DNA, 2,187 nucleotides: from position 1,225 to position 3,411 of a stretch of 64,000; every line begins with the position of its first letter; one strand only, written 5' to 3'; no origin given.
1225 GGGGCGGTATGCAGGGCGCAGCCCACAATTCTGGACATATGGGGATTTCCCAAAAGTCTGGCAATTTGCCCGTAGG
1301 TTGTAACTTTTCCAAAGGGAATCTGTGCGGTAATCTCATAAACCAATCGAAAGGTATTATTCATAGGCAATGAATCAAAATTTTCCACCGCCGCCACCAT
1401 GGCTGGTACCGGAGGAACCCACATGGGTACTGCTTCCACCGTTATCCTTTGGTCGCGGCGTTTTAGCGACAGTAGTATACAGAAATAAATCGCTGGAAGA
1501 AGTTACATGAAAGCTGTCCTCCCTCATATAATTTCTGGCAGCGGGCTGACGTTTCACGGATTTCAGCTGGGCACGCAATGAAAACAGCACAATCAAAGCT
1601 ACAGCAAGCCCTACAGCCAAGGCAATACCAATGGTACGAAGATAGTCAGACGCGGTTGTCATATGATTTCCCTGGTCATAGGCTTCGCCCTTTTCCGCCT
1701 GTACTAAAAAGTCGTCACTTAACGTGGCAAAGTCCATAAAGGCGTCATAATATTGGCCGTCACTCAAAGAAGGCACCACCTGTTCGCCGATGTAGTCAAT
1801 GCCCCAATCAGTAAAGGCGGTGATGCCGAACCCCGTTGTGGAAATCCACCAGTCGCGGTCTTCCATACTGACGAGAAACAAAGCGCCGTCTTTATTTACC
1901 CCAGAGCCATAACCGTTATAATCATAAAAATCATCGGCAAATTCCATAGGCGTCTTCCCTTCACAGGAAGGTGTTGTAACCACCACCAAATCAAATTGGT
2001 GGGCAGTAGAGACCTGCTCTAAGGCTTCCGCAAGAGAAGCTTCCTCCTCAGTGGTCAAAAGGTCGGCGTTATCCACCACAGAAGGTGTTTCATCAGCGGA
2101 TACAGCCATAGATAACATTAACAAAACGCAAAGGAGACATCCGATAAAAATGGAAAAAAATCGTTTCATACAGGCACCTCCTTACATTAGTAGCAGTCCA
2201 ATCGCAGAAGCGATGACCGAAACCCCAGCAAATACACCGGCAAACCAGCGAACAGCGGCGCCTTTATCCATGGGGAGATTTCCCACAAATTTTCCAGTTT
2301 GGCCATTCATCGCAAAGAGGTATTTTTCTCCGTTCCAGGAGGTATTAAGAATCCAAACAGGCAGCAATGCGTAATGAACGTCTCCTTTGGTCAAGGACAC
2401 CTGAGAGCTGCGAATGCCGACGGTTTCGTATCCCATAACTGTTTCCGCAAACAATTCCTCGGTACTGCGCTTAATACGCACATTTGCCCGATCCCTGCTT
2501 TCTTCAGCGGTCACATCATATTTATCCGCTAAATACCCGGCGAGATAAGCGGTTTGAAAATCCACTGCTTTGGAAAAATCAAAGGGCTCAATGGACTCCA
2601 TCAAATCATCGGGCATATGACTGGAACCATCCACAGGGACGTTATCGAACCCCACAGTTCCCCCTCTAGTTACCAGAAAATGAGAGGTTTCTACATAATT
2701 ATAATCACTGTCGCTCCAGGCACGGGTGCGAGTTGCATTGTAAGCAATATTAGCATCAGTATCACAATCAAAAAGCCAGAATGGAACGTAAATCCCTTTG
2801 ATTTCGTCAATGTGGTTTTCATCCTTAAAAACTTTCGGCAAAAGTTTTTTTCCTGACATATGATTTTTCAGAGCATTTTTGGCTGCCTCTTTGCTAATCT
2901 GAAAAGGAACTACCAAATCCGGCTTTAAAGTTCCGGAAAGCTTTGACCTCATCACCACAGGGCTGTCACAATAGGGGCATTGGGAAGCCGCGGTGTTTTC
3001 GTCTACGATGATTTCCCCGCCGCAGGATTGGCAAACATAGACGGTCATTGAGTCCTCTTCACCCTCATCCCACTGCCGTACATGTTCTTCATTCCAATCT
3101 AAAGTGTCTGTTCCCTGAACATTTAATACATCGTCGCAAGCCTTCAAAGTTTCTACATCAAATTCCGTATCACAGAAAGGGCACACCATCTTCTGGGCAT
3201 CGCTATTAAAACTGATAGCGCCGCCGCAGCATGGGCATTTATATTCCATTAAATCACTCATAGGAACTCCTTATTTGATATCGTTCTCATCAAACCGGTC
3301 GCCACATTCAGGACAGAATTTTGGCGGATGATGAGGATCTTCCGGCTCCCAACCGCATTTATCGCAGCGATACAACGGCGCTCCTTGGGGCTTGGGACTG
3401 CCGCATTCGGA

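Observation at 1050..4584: ydjGHI-like SPFH / zinc-ribbon / TPM operon without pspA, rearranged and fused to an MGMT-domain gene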

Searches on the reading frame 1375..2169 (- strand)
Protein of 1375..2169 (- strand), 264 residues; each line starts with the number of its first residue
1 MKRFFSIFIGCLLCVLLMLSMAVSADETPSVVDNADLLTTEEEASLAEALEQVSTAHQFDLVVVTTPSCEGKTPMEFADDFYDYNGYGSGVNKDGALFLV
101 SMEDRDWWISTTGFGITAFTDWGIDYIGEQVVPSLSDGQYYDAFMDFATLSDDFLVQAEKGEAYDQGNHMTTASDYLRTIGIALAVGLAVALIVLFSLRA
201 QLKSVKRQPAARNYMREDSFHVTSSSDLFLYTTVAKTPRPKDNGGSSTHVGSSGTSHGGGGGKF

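Call 3: search_protein_families(library=pfam, proteins=[window:1375-2169:-], max_evalue=0.01)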
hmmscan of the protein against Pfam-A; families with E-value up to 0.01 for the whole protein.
window:1375-2169:- (264 aa): 1 family
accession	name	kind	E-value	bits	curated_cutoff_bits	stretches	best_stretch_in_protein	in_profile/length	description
PF04536.20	TPM_phosphatase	-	1.3e-31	109.7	22.1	1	31-150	1-121/125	TPM domain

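Call 4: search_protein_families(library=ncbifam, proteins=[window:1375-2169:-], max_evalue=0.01)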
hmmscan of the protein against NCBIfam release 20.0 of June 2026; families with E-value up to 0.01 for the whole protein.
window:1375-2169:- (264 aa): 0 families

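Call 25: search_protein_families(library=padloc, proteins=[window:1375-2169:-], max_evalue=0.01)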
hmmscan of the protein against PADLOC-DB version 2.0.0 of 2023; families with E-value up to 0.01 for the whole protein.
window:1375-2169:- (264 aa): 0 families

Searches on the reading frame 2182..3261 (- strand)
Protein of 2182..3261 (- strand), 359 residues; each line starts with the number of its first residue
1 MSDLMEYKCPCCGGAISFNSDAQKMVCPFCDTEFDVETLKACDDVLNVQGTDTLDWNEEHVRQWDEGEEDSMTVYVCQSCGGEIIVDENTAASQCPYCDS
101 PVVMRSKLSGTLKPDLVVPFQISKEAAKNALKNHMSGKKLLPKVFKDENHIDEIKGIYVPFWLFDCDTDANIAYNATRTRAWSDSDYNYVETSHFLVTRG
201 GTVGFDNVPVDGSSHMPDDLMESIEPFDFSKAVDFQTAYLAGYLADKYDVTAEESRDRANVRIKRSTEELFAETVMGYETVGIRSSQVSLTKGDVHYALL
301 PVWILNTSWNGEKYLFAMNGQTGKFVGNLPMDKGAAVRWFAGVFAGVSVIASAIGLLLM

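Call 3: search_protein_families(library=pfam, proteins=[window:2182-3261:-], max_evalue=0.01)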
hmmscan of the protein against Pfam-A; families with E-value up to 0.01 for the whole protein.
window:2182-3261:- (359 aa): 6 families
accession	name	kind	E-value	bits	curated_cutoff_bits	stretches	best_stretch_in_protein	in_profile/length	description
PF07754.17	HVO_2753_ZBP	-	0.0004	20.6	33.2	1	77-109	1-33/46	Small zinc finger protein HVO_2753-like, Zn-binding pocket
PF03966.22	Trm112p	-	0.0011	19.2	22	1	8-36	9-37/40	Trm112p-like protein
PF06221.18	zf-C2HC5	-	0.0024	18.2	25.8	0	76-106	19-48/54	Putative zinc finger motif, C2HC5-type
PF08792.16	A2L_zn_ribbon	-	0.0024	18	22.9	0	6-34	3-31/33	A2L zinc ribbon domain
PF23548.1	Zn_ribbon_FGT1_2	-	0.0037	17.3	27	1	8-37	4-33/35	FORGETTER1 second zinc ribbon domain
PF09723.15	Zn_ribbon_8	-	0.0058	17.1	34.4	0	75-102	6-36/41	Zinc ribbon domain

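Call 4: search_protein_families(library=ncbifam, proteins=[window:2182-3261:-], max_evalue=0.01)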
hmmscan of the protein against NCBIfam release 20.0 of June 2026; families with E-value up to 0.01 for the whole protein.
window:2182-3261:- (359 aa): 5 families
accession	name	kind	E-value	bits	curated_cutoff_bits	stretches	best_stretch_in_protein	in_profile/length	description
NF011481.0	PRK14890.1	equivalog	3.6e-07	30.1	61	1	70-107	5-42/61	putative Zn-ribbon RNA-binding protein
NF001608.0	PRK00398.1-6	equivalog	1.8e-06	27.7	84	0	5-31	2-28/46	DNA-directed RNA polymerase subunit P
NF001607.0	PRK00398.1-4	equivalog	1.3e-05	24.8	89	1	72-104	7-40/53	DNA-directed RNA polymerase subunit P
NF003331.0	PRK04338.1-7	equivalog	0.0073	15.1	560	0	59-103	227-270/376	tRNA (guanine(26)-N(2))-dimethyltransferase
TIGR02605.1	CxxC_CxxC_SSSS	subfamily_domain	0.0074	16.3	31.3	0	6-32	5-34/52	FmdB family zinc ribbon protein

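Call 25: search_protein_families(library=padloc, proteins=[window:2182-3261:-], max_evalue=0.01)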
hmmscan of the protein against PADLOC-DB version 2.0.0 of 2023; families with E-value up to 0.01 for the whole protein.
window:2182-3261:- (359 aa): 0 families

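Call 32: find_homologous_proteins(query=window:2182-3261:-, max_evalue=0.00001)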
Query window:2182-3261:- (359 aa): 8000 proteins with E <= 0.00001 among 8000 candidates; the best 120 are listed.
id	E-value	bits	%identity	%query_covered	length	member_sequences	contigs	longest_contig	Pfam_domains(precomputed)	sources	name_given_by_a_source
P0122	9.0e-247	836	100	100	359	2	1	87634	-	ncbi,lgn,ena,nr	ncbi:MAG: hypothetical protein U0M15_02055 [Bacillota bacterium]|nr:hypothetical protein [Bacillota 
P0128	9.1e-229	776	-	-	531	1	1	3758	-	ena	-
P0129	1.1e-214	730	-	-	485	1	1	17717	-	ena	-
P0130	1.3e-167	575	69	99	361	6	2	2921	-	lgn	-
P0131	1.8e-167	575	66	100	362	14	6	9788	PF07754.18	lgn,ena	-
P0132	6.2e-167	573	69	99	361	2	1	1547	-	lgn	-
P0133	1.1e-164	566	65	100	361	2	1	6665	-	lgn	-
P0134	1.2e-164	565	65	100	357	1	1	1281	-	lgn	-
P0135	2.5e-164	564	63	100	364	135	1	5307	-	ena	-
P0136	6.1e-163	560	66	100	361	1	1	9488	-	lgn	-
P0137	1.2e-162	559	65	100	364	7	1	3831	-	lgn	-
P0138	1.7e-162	558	66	100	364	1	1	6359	-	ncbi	-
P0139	2.5e-162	558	65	100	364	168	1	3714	-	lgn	-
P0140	3.2e-162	558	66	96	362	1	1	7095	-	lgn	-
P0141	3.9e-162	557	64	100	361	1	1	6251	-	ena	-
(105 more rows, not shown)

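Call 43: predict_structure(alignment_id=A3)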
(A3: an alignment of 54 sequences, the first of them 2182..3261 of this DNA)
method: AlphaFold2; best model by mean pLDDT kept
length: 359 residues; sequences in the alignment: 54
mean_pLDDT: 67.6   pTM: 0.52
mean pLDDT of the five models: 67.6, 66.1, 65.3, 62.4, 59.0
residues with pLDDT >= 90: 15; 70-90: 158; 50-70: 150; < 50: 36
segments of 3 or more residues with pLDDT < 50: 1-5, 78-82, 212-216, 237-249
pLDDT, mean of each block of 10 residues (from residue 1): 46 64 67 65 59 71 61 53 50 51 51 68 77 79 69 64 76 82 81 77 63 46 59 56 43 66 78 82 81 74 70 71 72 83 92 91
secondary structure, 60 per line:
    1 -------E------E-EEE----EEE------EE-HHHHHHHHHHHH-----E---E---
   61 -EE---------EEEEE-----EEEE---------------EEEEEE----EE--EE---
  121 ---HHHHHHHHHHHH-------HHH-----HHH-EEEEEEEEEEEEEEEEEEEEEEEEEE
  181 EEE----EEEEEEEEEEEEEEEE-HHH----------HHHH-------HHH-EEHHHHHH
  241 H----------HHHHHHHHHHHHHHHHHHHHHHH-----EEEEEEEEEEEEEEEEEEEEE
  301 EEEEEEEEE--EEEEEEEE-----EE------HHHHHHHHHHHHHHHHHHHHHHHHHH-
elements in order: E17-19 E24-26 H36-47 E73-77 E83-86 E102-107 H124-135 E155-183 E188-203 H218-221 H235-241 H252-274 E280-309 E312-319 H333-358

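Call 47: fold_search(model_id=the predicted structure, library=pdb)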
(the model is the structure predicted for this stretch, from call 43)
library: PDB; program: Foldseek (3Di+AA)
matches with E <= 10: 382; with E <= 0.001: 0
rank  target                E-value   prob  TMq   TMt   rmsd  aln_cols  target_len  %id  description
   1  3qtd_B                7.5e-02  0.04  0.08  0.07  24.2       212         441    9  Crystal structure of putative modulator of gyrase (PmbA) from Pseudomonas aeruginosa PAO1 (released 2011-03-30)
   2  3qtd_A                1.3e-01  0.04  0.08  0.07  23.9       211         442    9  Crystal structure of putative modulator of gyrase (PmbA) from Pseudomonas aeruginosa PAO1 (released 2011-03-30)
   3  3m4d_A                2.3e-01  0.02  0.11  0.11  23.1       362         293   11  Crystal structure of the M113N mutant of alpha-hemolysin (released 2010-05-05)
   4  8v22_A                2.5e-01  0.03  0.09  0.08  30.2       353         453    9  GlnA dodecamer with AMPylation (released 2024-11-27)
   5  7vnj_D                2.7e-01  0.04  0.10  0.08  22.2       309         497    9  Complex structure of Clostridioides difficile enzymatic component (CDTa) and binding component (CDTb) pore with short  (released 2022-10-26)
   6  8pvg                  3.0e-01  0.04  0.09  0.08  26.0       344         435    7  Structure of E. coli glutamine synthetase determined by cryoEM at 100 keV (released 2023-11-29)
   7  6bx0_0                3.2e-01  0.03  0.09  0.07  26.9       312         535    7  Atomic resolution structure of human bufavirus 2 (released 2018-01-24)
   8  5ec5_C                3.4e-01  0.05  0.07  0.09  20.5       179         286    7  Crystal structure of lysenin pore (released 2016-05-18)
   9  6uwi_D                3.6e-01  0.05  0.08  0.05  31.3       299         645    7  Crystal structure of the Clostridium difficile translocase CDTb (released 2020-01-22)
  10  3sy3_C                4.0e-01  0.04  0.08  0.14  21.3       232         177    5  GBAA_1210 protein, a putative adenylate cyclase, from Bacillus anthracis (released 2011-07-27)
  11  6uwi_A                4.0e-01  0.04  0.08  0.05  31.3       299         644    7  Crystal structure of the Clostridium difficile translocase CDTb (released 2020-01-22)
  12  8ekm_A                4.0e-01  0.03  0.10  0.10  25.4       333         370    9  Clostridioides difficile binary toxin translocase CDTb double mutant - D623A D734A (released 2023-09-27)
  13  9n4x_E                4.0e-01  0.03  0.10  0.09  24.3       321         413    7  CryoEM structure of the Azotobacter vinelandii glutamine synthetase (released 2025-07-30)
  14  3hrz_B                4.2e-01  0.01  0.05  0.06  20.2       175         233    8  Cobra Venom Factor (CVF) in complex with human factor B (released 2009-07-07)
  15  4p24_A                4.4e-01  0.02  0.11  0.12  22.3       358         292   10  pore forming toxin (released 2015-03-11)
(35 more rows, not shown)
